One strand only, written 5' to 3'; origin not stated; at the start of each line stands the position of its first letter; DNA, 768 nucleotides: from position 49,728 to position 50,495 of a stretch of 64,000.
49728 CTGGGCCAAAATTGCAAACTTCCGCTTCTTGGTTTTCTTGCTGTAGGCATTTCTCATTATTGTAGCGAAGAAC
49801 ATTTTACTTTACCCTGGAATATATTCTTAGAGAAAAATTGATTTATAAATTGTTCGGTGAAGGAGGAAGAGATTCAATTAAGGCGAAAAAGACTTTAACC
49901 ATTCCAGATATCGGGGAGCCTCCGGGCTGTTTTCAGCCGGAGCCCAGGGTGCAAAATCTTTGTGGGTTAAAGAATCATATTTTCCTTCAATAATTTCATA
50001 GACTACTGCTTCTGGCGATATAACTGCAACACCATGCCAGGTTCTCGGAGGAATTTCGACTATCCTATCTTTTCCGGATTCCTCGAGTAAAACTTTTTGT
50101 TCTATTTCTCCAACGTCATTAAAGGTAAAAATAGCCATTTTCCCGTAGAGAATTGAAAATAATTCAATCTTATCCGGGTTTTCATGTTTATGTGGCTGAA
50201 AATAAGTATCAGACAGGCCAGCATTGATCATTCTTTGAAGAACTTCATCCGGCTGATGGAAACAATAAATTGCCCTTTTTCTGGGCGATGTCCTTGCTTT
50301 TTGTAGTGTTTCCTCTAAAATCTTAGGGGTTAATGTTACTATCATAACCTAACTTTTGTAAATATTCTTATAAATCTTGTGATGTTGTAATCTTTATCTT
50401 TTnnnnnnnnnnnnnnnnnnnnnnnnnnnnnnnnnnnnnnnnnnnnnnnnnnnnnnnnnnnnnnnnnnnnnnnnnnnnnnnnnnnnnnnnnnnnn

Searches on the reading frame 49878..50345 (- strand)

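Call 74: search_protein_families(library=pfam, proteins=[window:49878-50345:-], max_evalue=0.01)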
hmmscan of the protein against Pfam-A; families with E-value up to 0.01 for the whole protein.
window:49878-50345:- (155 aa): 1 family
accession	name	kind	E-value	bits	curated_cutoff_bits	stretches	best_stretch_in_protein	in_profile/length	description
PF19480.5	DUF6016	-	2.3e-06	28.6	27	0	8-83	4-78/141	Domain of unknown function (DUF6016)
